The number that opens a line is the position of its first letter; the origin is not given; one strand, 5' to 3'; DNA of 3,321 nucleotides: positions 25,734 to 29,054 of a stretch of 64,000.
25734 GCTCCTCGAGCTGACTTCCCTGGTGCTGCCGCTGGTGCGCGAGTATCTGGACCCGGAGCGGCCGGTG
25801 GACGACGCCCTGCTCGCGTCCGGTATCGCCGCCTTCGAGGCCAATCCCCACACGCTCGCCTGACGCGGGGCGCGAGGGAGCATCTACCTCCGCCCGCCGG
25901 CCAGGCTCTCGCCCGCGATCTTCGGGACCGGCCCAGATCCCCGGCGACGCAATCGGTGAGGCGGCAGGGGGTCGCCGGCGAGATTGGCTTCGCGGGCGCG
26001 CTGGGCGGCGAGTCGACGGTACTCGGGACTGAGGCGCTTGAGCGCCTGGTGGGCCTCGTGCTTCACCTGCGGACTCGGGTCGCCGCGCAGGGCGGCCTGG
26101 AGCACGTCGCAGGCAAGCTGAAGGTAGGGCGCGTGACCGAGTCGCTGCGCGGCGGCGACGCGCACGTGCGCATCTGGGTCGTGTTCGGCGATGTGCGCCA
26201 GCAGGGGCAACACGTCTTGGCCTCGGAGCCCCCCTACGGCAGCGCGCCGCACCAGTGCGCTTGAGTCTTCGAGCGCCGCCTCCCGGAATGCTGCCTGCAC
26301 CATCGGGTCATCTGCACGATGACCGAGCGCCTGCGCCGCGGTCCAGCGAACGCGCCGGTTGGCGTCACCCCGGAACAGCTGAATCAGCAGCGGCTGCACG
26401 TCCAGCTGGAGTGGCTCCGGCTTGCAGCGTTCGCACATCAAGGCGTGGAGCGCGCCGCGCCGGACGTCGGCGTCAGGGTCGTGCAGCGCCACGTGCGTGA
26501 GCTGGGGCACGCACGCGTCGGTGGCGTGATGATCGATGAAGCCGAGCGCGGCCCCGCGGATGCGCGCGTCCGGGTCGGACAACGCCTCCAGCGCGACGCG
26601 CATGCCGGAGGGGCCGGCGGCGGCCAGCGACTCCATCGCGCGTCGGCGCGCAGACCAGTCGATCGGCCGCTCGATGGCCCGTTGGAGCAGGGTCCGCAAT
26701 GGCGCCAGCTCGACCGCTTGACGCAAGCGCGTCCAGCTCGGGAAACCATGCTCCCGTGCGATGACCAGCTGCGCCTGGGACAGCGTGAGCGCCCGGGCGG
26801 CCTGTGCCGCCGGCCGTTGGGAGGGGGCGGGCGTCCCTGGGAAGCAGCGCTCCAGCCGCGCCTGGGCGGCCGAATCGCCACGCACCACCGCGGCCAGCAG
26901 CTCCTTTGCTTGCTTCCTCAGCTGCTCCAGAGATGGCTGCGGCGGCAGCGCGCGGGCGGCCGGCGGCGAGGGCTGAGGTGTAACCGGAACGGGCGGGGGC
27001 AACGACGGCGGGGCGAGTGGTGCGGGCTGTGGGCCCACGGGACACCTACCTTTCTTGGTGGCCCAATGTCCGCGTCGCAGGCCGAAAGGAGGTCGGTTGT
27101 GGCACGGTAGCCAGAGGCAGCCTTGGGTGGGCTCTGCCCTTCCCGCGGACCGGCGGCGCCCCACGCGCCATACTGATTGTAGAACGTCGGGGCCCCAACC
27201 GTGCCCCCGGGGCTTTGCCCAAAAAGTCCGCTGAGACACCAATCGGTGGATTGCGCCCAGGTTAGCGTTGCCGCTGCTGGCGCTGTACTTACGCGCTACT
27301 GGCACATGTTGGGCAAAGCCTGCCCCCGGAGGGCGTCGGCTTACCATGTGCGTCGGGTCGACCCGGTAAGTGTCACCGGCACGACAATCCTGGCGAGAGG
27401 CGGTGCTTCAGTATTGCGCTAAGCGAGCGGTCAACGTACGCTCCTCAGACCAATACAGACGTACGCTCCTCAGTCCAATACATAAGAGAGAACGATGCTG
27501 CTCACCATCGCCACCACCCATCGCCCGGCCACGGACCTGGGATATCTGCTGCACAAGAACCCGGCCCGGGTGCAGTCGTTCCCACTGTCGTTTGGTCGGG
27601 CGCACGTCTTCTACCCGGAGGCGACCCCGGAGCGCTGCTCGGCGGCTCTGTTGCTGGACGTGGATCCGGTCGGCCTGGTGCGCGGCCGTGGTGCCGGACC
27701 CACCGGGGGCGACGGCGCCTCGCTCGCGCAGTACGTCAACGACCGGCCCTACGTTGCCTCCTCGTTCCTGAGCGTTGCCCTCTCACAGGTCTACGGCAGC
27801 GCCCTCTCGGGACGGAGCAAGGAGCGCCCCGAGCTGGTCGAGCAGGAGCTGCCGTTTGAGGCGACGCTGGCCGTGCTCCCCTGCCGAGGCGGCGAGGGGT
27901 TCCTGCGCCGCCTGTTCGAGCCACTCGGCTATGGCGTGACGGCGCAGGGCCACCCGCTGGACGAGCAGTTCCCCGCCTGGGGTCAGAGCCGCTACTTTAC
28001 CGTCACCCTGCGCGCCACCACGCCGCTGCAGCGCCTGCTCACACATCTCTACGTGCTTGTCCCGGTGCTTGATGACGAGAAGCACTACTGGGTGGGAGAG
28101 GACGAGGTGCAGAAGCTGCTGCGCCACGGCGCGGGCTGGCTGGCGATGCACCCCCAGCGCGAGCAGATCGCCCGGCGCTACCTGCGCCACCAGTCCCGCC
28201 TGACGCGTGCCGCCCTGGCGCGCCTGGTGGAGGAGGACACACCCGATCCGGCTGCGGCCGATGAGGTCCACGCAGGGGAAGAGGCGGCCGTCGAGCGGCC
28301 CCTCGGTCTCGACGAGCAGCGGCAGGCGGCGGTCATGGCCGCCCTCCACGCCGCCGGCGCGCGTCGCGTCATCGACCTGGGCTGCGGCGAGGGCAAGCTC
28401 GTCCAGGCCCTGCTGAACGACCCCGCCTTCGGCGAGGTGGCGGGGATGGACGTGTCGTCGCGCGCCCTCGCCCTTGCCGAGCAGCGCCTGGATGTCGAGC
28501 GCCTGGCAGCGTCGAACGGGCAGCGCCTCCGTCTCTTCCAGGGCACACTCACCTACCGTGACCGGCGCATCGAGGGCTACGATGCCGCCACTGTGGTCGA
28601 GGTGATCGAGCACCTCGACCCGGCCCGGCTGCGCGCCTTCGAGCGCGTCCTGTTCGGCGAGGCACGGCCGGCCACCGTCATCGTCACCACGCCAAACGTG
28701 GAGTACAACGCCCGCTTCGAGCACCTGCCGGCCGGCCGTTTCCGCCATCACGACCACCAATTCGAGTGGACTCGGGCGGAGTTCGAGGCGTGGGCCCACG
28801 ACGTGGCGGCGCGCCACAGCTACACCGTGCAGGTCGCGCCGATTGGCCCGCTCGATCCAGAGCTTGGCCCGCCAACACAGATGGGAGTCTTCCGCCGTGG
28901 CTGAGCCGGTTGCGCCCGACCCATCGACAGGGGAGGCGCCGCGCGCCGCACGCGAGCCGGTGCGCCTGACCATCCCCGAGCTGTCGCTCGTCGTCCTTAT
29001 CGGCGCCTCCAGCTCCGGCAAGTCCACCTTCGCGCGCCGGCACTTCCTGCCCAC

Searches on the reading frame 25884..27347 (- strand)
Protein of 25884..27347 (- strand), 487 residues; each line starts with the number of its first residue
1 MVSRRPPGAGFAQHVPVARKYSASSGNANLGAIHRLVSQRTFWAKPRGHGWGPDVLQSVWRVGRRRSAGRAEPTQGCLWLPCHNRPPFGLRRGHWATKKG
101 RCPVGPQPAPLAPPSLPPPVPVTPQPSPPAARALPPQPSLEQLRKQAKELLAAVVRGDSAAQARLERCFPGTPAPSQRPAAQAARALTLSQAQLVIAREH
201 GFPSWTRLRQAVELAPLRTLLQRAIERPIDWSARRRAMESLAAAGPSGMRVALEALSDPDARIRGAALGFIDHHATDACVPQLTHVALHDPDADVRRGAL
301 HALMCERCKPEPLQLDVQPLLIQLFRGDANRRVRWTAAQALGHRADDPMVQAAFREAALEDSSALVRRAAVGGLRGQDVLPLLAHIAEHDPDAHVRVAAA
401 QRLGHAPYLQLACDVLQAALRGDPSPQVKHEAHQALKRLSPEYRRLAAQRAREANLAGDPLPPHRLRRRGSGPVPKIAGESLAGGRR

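Call 4: search_protein_families(library=pfam, proteins=[window:25884-27347:-], max_evalue=0.1)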
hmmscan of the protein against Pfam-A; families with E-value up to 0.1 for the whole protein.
window:25884-27347:- (487 aa): 4 families
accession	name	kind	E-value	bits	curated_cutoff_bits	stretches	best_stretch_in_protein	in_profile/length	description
PF13646.12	HEAT_2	-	7.1e-22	77.9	27.7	3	319-374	2-55/88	HEAT repeats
PF02985.28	HEAT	-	1e-17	63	23.5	1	318-342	2-25/31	HEAT repeat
PF13513.12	HEAT_EZ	-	1.8e-05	25.6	27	1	295-342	3-53/55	HEAT-like repeat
PF17432.8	DUF3458_C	-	0.016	15.1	24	0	383-435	4-47/320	Domain of unknown function (DUF3458_C) ARM repeats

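Call 24: search_protein_families(library=padloc, proteins=[L003:2434-3684:+, P0109], max_evalue=0.01)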
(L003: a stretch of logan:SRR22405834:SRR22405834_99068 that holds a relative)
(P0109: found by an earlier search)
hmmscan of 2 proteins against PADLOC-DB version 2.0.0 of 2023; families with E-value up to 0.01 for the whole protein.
L003:2434-3684:+ (417 aa): 12 families
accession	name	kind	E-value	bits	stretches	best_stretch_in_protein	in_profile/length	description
PDLC04105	HerA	-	8.3e-08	29.2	1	132-278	77-216/576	-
PDLC04102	HerA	-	3.9e-07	26.8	1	211-277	160-231/654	-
PDLC04097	HerA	-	1.3e-06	25.3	1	211-331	145-258/618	-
PDLC02185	HerA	-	2.2e-05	21.4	1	214-275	152-212/585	-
PDLC04140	mad8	-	0.00012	19.7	1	228-314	29-95/314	mads_8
PDLC04100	HerA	-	0.00014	18.7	1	215-276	152-212/580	-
PDLC04107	HerA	-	0.00029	18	1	220-277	163-219/306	-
PDLC04103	HerA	-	0.00055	16.4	1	211-274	157-218/579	-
PDLC04106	HerA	-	0.0027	14.3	1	214-271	163-224/667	-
PDLC04101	HerA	-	0.0028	14.4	1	221-274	163-215/400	-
PDLC04099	HerA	-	0.0029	14.9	1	228-271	171-213/214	-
PDLC04098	HerA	-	0.0057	13.2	1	173-275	130-231/686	-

P0109 (541 aa): 0 families

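Call 60: search_protein_families(library=pfam, proteins=[L002:1-798:+], max_evalue=0.01)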
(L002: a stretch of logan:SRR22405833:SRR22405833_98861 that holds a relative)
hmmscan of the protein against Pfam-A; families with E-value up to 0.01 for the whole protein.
L002:1-798:+ (265 aa): 0 families

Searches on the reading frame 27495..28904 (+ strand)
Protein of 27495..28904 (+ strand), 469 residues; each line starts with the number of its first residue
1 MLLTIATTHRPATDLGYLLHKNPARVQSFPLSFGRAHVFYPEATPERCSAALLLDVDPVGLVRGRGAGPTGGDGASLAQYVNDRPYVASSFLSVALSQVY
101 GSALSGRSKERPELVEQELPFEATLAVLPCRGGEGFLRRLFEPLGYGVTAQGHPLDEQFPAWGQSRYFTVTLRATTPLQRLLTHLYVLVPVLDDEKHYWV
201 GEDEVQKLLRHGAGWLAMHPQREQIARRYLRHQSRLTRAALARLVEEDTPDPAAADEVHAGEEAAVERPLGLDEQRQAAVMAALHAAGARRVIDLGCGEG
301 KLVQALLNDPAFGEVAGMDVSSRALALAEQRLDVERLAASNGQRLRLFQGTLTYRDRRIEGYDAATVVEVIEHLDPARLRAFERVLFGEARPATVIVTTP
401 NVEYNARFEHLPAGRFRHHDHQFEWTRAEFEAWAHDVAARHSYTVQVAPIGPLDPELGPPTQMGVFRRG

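Call 4: search_protein_families(library=pfam, proteins=[window:27495-28904:+], max_evalue=0.1)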
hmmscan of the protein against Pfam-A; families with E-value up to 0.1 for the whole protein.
window:27495-28904:+ (469 aa): 11 families
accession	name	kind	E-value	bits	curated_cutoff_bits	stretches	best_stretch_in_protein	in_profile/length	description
PF12623.12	Hen1_L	-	1.9e-115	384.5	23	1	1-244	1-241/242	RNA repair, ligase-Pnkp-associating, region of Hen1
PF08242.18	Methyltransf_12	-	5.9e-11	43.4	30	1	293-384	1-87/98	Methyltransferase domain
PF13489.12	Methyltransf_23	-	4.5e-10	39.9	27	1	273-436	2-156/164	Methyltransferase domain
PF13649.12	Methyltransf_25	-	4.5e-09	37.3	27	1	292-383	1-87/97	Methyltransferase domain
PF08241.18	Methyltransf_11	-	6.4e-07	30.4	21.2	1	294-385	2-86/95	Methyltransferase domain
PF13847.12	Methyltransf_31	-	5.3e-06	26.6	27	1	290-333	5-49/145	Methyltransferase domain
PF05175.20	MTS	-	2.3e-05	24.5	23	1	281-338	24-81/170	Methyltransferase small domain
PF02353.26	CMAS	-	0.0057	16.4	27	1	282-391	56-157/273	Mycolic acid cyclopropane synthetase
PF07021.18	MetW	-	0.024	14.7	21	1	286-309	12-34/193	Methionine biosynthesis protein MetW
PF13679.12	Methyltransf_32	-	0.068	13.6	27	0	284-331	21-72/143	Methyltransferase domain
PF01728.25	FtsJ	-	0.073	13.4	24.1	0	289-325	22-58/181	FtsJ-like methyltransferase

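Call 24: search_protein_families(library=padloc, proteins=[L003:2434-3684:+, P0109], max_evalue=0.01)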
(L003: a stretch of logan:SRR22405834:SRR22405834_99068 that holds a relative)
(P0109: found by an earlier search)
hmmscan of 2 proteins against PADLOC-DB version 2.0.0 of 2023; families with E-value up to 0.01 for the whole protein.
L003:2434-3684:+ (417 aa): 12 families
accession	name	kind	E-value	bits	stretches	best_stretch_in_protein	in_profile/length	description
PDLC04105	HerA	-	8.3e-08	29.2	1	132-278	77-216/576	-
PDLC04102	HerA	-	3.9e-07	26.8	1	211-277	160-231/654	-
PDLC04097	HerA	-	1.3e-06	25.3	1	211-331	145-258/618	-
PDLC02185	HerA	-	2.2e-05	21.4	1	214-275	152-212/585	-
PDLC04140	mad8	-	0.00012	19.7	1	228-314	29-95/314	mads_8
PDLC04100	HerA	-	0.00014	18.7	1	215-276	152-212/580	-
PDLC04107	HerA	-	0.00029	18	1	220-277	163-219/306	-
PDLC04103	HerA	-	0.00055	16.4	1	211-274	157-218/579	-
PDLC04106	HerA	-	0.0027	14.3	1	214-271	163-224/667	-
PDLC04101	HerA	-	0.0028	14.4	1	221-274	163-215/400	-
PDLC04099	HerA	-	0.0029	14.9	1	228-271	171-213/214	-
PDLC04098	HerA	-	0.0057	13.2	1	173-275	130-231/686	-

P0109 (541 aa): 0 families

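Call 31: find_related_loci(query=window:27495-28904:+, collection=genome_contigs, flank=10000)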
Query window:27495-28904:+ (469 aa) in genome_contigs; peptide patterns used: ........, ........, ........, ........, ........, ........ (x = any residue, [..] = any of these).
600 stretches matched a pattern (row limit reached: there are more); 582 encode a relative of the query (tblastn E <= 1e-3); the best 80 are kept; 80 distinct loci.
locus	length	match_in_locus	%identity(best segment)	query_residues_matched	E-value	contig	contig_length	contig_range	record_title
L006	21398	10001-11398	66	1-468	0e+0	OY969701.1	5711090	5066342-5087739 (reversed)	MAG: Pyrinomonadaceae bacterium isolate MFD04212.bin.c.1 genome assembly, chromosome: 1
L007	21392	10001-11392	67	1-466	0e+0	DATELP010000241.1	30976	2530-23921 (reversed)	MAG TPA_asm: Pyrinomonadaceae bacterium isolate SMAG_U8919 k141_2084492, whole genome shotgun sequence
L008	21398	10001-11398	66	1-469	0e+0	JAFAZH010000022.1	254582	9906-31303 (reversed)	MAG: Abditibacteriaceae bacterium isolate CP_BM_RX_R8_36 BM_RX_R8_k147_1626909, whole genome shotgun sequence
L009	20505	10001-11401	67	1-469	0e+0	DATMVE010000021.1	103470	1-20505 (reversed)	MAG TPA_asm: Pyrinomonadaceae bacterium isolate SMAG_U13060 k141_365730, whole genome shotgun sequence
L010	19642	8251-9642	65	1-466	0e+0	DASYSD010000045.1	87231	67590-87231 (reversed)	MAG TPA_asm: Pyrinomonadaceae bacterium isolate SMAG_U4529 k141_682630, whole genome shotgun sequence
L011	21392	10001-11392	64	1-466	0e+0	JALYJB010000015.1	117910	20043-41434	MAG: Planctomycetota bacterium isolate HIE bin40 SD1475_NODE_17_length_117910_cov_2.970081, whole genome shotgun sequenc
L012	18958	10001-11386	65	1-469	0e+0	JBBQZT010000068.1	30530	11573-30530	MAG: Chloroflexia bacterium isolate Co_metawrap_2250 Cmw_2250_k141_9084219_length_30530_cov_29.9962, whole genome shotgu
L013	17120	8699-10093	67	1-468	0e+0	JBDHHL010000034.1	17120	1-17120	MAG: Gemmatimonadota bacterium isolate M8-62_Bin_193 M8-62_Bin_193_scaffold_12472, whole genome shotgun sequence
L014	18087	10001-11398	63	1-468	0e+0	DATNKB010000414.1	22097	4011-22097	MAG TPA_asm: Candidatus Dormiibacterota bacterium isolate SMAG_U11414 k141_424221, whole genome shotgun sequence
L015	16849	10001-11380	66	1-468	0e+0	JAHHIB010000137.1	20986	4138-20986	MAG: Scytonema hyalinum WJT4-NPBG1 scaffold_519_c1, whole genome shotgun sequence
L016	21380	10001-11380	65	1-468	0e+0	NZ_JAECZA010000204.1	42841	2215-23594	Dendronalium phyllosphericum CENA369 scaffold250, whole genome shotgun sequence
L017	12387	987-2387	66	1-469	0e+0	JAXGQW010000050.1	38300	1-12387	MAG: Verrucomicrobiota bacterium isolate AnMBR.bin335 bin335_50, whole genome shotgun sequence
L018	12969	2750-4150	65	1-469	0e+0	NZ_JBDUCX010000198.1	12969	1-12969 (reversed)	MAG: Chthoniobacter sp. isolate cluster4_bin.57 NODE_11411_length_12969_cov_8.226344, whole genome shotgun sequence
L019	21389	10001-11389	66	1-466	0e+0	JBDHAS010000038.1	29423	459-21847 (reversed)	MAG: Gemmatimonadota bacterium isolate M3-44_Bin_339 M3-44_Bin_339_scaffold_6793, whole genome shotgun sequence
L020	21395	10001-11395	62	1-468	0e+0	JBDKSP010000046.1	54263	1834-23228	MAG: Armatimonadota bacterium isolate 6_bin.213 c_000000548844, whole genome shotgun sequence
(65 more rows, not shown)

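Call 60: search_protein_families(library=pfam, proteins=[L002:1-798:+], max_evalue=0.01)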
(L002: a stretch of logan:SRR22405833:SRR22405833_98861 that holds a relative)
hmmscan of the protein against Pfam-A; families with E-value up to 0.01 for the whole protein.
L002:1-798:+ (265 aa): 0 families
